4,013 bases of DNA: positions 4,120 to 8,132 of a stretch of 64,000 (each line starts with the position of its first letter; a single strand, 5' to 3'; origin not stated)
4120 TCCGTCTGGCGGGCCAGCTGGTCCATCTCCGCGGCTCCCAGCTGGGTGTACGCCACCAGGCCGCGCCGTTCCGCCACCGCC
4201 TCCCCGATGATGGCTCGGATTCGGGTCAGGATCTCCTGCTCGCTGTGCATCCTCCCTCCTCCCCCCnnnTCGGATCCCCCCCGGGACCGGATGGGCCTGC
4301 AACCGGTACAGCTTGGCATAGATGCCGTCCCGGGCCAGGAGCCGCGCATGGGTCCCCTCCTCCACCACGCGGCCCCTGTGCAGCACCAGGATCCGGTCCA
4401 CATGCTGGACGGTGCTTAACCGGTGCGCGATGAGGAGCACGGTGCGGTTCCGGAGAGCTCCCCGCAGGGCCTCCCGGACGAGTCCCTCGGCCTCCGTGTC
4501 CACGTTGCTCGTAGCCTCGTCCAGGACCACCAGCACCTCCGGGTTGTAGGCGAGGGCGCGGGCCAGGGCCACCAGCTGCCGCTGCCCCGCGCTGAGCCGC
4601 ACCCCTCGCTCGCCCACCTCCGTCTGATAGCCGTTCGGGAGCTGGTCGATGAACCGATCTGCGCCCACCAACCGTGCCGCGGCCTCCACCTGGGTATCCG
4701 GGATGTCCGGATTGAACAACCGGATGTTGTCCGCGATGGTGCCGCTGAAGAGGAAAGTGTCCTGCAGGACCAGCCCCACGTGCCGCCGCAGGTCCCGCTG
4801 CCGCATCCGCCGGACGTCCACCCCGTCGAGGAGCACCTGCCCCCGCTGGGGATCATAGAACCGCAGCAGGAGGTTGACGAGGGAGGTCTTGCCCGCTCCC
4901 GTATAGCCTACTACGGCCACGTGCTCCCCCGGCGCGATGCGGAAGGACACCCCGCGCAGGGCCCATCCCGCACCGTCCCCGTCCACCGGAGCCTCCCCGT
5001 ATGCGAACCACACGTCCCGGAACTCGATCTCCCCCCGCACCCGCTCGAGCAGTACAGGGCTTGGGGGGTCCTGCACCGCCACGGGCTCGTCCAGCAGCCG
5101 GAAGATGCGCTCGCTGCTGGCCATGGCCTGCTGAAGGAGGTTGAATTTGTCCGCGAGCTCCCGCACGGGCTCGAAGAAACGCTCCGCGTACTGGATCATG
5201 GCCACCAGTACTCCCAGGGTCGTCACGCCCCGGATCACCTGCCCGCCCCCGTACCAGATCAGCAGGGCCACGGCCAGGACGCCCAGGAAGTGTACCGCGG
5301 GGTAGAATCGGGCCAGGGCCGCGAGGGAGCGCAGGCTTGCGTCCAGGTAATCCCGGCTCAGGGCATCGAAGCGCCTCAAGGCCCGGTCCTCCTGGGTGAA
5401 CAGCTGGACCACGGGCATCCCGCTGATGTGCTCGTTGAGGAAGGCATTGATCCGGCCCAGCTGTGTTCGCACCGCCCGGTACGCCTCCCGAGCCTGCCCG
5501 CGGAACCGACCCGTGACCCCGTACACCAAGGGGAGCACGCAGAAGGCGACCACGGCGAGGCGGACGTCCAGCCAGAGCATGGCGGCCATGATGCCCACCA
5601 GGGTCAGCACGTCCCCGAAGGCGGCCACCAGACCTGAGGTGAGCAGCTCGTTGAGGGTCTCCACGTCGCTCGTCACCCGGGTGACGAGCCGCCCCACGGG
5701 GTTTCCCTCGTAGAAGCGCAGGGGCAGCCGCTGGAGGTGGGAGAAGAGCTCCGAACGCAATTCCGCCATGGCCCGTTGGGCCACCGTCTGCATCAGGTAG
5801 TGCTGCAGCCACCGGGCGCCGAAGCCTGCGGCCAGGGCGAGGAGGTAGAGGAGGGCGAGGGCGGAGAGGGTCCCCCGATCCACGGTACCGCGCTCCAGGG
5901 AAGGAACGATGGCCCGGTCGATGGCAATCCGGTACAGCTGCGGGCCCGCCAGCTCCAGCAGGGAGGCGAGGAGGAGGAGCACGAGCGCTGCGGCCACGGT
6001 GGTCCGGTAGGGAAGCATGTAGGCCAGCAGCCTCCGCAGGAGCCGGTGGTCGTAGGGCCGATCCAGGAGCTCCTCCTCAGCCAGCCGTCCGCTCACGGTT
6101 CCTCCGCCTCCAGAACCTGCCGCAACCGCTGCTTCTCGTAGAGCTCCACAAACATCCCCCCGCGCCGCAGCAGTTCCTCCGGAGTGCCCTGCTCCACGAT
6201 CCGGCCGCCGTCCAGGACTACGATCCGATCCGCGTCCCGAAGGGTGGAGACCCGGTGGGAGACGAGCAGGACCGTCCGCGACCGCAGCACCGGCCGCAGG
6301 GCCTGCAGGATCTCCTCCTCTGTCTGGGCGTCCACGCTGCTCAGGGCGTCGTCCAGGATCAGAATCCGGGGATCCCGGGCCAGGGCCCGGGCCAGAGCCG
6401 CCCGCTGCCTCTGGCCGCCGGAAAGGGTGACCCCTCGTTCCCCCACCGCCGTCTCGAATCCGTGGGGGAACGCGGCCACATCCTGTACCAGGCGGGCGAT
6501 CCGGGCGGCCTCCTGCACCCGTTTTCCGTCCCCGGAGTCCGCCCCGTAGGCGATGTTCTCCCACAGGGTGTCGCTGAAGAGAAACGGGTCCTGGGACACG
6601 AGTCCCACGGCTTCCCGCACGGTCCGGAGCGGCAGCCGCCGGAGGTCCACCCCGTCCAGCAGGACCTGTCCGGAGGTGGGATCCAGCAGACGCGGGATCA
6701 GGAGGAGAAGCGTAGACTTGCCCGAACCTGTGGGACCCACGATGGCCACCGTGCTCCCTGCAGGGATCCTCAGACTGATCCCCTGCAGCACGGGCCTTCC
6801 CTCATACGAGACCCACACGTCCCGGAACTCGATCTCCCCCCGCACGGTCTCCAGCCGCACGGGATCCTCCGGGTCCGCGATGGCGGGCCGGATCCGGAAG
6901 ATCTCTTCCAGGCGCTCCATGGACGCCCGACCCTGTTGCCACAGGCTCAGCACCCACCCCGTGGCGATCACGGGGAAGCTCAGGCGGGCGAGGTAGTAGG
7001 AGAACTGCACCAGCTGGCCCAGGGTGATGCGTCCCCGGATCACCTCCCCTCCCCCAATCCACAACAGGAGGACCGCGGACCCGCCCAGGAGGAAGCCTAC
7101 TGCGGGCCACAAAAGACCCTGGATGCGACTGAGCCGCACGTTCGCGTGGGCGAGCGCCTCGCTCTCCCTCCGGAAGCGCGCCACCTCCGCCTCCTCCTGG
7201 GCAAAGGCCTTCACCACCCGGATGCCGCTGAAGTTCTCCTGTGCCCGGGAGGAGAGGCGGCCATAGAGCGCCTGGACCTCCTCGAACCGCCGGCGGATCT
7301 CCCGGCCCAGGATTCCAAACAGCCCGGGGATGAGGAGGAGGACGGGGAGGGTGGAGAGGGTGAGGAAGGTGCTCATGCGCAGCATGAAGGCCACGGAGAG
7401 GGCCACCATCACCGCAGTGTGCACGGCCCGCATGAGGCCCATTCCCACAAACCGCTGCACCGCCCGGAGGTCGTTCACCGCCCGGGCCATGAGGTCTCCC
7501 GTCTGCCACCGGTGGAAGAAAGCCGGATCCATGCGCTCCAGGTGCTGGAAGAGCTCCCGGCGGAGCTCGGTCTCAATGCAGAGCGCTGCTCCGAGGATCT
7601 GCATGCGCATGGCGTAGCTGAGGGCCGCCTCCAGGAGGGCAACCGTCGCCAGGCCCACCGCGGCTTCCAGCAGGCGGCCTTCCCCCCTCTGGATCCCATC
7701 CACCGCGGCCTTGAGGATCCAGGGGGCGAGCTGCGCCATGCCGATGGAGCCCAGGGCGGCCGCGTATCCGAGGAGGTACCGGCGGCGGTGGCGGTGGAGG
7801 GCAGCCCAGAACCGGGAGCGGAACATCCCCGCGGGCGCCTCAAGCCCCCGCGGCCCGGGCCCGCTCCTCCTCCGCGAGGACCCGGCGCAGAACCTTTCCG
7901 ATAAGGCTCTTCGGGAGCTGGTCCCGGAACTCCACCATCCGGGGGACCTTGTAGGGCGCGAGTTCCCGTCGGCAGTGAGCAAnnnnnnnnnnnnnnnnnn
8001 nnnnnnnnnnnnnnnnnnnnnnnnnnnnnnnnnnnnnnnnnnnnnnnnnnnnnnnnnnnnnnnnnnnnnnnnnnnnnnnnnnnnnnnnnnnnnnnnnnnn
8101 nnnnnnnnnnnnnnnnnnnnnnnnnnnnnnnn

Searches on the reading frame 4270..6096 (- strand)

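Call 10: search_protein_families(library=pfam, proteins=[window:4270-6096:-], max_evalue=0.01)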
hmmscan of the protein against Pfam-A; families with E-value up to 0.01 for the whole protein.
window:4270-6096:- (609 aa): 7 families
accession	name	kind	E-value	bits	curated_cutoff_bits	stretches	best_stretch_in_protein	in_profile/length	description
PF00664.28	ABC_membrane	-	5.8e-52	177.5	28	1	36-311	3-274/274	ABC transporter transmembrane region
PF00005.33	ABC_tran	-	1.3e-28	100.7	25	1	380-530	1-137/137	ABC transporter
PF02463.25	SMC_N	-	3.6e-07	30.3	40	1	419-571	109-210/220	RecF/RecN/SMC N terminal domain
PF13191.12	AAA_16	-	0.00027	21.9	32.6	1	391-545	25-157/167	AAA ATPase domain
PF06414.18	Zeta_toxin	-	0.00099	19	22.3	0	395-431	21-57/199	Zeta toxin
PF13401.12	AAA_22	-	0.0012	19.6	27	1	392-528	7-93/130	AAA domain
PF01935.23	DUF87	-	0.0062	17.1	23.2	0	391-412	24-45/220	Helicase HerA, central domain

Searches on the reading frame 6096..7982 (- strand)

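Call 10: search_protein_families(library=pfam, proteins=[window:6096-7982:-], max_evalue=0.01)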
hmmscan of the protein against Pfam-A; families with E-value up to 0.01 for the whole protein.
window:6096-7982:- (629 aa): 8 families
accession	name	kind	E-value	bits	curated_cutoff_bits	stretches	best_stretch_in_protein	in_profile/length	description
PF00664.28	ABC_membrane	-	1.5e-38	133.5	28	1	74-337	6-273/274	ABC transporter transmembrane region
PF00005.33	ABC_tran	-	1.5e-31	110.2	25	1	399-547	1-136/137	ABC transporter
PF02463.25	SMC_N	-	4.7e-05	23.4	40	0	519-588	136-209/220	RecF/RecN/SMC N terminal domain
PF13191.12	AAA_16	-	8.8e-05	23.5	32.6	1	407-572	22-165/167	AAA ATPase domain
PF13555.12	AAA_29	-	0.00063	19.9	27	1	406-435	19-48/61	P-loop containing region of AAA domain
PF13481.12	AAA_25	-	0.0025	17.9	27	0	404-427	28-51/195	AAA domain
PF13401.12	AAA_22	-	0.005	17.6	27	0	412-548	8-95/130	AAA domain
PF05729.18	NACHT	-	0.0079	16.5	26.7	0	411-427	2-18/167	NACHT domain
